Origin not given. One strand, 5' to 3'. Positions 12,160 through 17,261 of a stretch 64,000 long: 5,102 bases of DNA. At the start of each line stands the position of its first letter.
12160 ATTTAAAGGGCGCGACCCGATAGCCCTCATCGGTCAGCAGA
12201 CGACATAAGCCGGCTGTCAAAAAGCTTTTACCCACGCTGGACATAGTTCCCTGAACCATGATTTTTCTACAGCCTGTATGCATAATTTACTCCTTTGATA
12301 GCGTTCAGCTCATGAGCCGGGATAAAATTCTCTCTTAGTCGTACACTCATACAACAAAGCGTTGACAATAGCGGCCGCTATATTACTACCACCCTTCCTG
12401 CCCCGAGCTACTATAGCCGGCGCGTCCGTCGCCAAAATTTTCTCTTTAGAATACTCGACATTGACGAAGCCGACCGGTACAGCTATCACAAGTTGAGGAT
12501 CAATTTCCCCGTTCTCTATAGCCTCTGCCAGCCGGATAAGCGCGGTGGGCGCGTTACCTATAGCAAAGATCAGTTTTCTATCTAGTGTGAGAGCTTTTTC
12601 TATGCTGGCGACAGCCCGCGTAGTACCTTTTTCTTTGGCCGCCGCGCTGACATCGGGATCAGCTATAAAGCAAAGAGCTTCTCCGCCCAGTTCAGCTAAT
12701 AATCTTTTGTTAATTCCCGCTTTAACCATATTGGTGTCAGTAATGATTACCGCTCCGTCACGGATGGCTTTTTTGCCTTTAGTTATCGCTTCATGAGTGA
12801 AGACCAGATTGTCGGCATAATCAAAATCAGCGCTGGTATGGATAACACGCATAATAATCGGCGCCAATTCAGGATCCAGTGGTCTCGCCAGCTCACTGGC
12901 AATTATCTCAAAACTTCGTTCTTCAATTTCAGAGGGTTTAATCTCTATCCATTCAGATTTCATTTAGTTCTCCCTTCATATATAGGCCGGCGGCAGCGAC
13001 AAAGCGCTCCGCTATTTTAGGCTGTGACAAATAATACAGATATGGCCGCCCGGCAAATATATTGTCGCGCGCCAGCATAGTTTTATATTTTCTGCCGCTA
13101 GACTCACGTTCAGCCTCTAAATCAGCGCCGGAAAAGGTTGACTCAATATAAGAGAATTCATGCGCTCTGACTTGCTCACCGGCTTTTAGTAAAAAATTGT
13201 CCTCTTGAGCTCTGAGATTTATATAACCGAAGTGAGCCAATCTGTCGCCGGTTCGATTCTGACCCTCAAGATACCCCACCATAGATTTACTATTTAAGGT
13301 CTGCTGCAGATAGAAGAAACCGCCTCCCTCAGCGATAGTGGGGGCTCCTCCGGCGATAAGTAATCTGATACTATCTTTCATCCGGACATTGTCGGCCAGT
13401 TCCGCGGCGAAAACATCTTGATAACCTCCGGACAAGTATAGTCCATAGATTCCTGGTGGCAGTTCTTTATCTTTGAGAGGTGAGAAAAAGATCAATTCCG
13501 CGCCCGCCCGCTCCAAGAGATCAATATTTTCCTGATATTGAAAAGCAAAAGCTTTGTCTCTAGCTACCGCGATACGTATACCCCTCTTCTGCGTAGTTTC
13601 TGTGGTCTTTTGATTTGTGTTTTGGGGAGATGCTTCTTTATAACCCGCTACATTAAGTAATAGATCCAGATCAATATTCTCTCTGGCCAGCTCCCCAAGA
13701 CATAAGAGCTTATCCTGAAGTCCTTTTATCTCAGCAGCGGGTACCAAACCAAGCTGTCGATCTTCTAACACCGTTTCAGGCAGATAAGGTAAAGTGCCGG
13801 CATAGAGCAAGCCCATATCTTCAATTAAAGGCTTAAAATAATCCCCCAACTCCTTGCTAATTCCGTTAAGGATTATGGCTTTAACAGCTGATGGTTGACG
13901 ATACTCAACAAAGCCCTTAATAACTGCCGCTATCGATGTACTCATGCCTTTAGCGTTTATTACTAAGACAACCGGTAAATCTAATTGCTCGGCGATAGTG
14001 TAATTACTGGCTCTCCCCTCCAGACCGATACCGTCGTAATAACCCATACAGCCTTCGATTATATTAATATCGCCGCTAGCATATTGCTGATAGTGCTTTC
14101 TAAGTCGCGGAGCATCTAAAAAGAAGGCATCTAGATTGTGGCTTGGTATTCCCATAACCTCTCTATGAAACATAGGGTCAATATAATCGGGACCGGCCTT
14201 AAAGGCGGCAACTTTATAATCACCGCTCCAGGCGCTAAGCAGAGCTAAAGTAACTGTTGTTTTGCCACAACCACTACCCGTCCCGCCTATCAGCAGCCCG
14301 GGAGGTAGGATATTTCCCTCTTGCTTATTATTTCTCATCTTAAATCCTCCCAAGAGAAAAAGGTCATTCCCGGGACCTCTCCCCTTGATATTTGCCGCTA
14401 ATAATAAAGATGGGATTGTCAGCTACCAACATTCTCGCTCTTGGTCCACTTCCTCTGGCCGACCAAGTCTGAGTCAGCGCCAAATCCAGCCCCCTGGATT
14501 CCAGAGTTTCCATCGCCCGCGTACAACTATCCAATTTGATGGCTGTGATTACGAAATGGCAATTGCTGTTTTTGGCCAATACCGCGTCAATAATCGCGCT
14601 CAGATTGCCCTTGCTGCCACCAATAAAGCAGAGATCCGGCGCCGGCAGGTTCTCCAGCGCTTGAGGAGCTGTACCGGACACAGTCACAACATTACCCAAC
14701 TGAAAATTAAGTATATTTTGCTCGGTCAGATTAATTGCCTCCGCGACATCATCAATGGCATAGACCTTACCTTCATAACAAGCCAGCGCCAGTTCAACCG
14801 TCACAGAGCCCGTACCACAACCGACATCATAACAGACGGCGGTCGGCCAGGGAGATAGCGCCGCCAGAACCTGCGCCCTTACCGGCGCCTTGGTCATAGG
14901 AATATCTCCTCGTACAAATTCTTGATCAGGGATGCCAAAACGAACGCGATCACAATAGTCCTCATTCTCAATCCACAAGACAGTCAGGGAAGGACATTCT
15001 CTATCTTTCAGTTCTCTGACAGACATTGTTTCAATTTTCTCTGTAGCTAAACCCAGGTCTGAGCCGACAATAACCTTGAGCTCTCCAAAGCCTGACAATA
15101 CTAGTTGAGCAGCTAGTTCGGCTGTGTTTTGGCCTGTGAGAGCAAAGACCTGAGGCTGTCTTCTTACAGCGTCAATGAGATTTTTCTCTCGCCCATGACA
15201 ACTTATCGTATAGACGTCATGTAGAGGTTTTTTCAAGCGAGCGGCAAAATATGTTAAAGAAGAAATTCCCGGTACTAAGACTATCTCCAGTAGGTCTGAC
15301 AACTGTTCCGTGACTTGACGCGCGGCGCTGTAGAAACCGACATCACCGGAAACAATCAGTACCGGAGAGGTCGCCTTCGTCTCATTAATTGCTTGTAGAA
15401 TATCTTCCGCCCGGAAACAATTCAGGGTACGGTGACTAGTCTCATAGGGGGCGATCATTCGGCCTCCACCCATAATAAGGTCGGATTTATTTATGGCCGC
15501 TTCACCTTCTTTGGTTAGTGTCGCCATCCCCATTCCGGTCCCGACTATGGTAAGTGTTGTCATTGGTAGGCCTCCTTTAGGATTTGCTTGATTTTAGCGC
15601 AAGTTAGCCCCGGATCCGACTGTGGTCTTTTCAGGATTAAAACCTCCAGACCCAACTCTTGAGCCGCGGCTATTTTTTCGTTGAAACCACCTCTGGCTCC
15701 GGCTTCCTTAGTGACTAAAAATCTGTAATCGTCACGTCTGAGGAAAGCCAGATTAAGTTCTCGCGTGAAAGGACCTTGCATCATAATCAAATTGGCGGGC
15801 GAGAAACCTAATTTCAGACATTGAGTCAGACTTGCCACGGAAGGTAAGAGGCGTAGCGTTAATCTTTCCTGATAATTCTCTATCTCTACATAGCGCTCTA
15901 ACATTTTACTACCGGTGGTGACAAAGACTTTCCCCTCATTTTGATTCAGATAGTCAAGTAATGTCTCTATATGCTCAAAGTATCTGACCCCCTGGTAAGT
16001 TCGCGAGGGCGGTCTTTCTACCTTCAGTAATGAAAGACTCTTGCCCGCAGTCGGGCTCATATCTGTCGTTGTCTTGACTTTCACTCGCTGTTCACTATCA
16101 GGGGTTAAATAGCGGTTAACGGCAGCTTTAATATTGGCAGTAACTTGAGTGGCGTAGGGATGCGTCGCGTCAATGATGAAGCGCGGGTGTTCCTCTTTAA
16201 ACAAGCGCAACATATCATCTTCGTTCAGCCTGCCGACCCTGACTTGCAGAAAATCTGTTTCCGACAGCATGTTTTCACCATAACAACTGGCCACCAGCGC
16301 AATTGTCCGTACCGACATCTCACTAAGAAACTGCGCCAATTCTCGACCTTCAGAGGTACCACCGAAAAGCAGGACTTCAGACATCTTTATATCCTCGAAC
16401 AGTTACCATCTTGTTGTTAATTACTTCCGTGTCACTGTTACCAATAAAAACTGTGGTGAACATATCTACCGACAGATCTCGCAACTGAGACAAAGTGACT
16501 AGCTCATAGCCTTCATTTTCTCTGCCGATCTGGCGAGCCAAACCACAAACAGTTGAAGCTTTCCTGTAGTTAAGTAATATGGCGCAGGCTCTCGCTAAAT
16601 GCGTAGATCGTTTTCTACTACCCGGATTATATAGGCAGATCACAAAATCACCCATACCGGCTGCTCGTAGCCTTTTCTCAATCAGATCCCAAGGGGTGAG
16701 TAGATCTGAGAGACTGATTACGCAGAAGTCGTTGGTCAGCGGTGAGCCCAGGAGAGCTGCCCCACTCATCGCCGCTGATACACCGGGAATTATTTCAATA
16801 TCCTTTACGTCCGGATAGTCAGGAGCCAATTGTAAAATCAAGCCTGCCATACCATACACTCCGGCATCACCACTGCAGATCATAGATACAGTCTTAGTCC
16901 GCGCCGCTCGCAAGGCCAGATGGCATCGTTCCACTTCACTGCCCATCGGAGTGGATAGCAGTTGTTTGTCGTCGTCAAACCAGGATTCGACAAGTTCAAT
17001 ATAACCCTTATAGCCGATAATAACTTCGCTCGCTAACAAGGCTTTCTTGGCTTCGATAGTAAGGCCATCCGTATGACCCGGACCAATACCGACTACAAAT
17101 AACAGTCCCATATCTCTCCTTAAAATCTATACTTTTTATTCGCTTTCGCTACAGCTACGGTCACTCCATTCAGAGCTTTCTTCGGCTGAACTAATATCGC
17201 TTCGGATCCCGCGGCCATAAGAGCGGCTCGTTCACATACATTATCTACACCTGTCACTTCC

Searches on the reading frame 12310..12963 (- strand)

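Call 58: search_protein_families(library=pfam, proteins=[window:12310-12963:-], max_evalue=0.00001)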
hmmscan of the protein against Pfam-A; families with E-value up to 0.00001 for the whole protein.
window:12310-12963:- (217 aa): 1 family
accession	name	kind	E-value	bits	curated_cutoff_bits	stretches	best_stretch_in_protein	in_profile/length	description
PF02570.20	CbiC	-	9.5e-76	254.3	22.5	1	12-205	1-195/196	Precorrin-8X methylmutase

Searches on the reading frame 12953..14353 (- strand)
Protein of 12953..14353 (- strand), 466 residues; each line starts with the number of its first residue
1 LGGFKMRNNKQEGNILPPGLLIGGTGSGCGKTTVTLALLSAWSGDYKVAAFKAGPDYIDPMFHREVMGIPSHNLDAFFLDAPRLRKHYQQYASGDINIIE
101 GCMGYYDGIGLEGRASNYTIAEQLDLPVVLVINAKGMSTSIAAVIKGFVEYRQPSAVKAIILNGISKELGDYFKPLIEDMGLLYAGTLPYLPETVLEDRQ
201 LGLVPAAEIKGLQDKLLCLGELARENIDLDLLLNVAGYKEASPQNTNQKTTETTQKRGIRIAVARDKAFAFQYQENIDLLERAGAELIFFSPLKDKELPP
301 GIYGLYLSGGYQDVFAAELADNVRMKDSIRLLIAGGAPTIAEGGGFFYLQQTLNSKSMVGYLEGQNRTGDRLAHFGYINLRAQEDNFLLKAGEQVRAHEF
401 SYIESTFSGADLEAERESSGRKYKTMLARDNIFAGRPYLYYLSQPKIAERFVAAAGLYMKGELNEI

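Call 58: search_protein_families(library=pfam, proteins=[window:12953-14353:-], max_evalue=0.00001)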
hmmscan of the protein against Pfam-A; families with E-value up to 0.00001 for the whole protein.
window:12953-14353:- (466 aa): 3 families
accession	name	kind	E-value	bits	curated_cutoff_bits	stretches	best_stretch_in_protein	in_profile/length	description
PF07685.20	GATase_3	-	6.3e-18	65.5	27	1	260-406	1-150/196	CobB/CobQ-like glutamine amidotransferase domain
PF13500.12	AAA_26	-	6.3e-12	46.2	27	1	19-194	2-194/198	AAA domain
PF01656.29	CbiA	-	4.6e-08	33.5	25.4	1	21-192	2-113/125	CobQ/CobB/MinD/ParA nucleotide binding domain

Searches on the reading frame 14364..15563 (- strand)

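Call 58: search_protein_families(library=pfam, proteins=[window:14364-15563:-], max_evalue=0.00001)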
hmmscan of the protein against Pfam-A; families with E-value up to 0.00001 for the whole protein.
window:14364-15563:- (399 aa): 3 families
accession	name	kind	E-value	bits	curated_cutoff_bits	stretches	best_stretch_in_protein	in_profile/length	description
PF00590.25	TP_methylase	-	1.6e-17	64.6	27.8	1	3-185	1-211/212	Tetrapyrrole (Corrin/Porphyrin) Methylases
PF13847.12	Methyltransf_31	-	1e-06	28.9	27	1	244-306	7-69/145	Methyltransferase domain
PF13649.12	Methyltransf_25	-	8.2e-06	26.9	27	0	246-304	3-56/97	Methyltransferase domain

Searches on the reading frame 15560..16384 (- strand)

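Call 58: search_protein_families(library=pfam, proteins=[window:15560-16384:-], max_evalue=0.00001)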
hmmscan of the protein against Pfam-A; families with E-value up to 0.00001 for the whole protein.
window:15560-16384:- (274 aa): 1 family
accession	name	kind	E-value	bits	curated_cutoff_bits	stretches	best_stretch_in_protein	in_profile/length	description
PF02571.20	CbiJ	-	2.4e-62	211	28.6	2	115-264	89-228/234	Precorrin-6x reductase CbiJ/CobK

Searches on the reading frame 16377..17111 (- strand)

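Call 58: search_protein_families(library=pfam, proteins=[window:16377-17111:-], max_evalue=0.00001)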
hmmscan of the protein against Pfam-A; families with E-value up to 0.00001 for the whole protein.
window:16377-17111:- (244 aa): 1 family
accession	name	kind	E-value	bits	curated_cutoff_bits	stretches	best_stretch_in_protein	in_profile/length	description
PF00590.25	TP_methylase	-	6.8e-32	111.6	27.8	1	4-210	2-211/212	Tetrapyrrole (Corrin/Porphyrin) Methylases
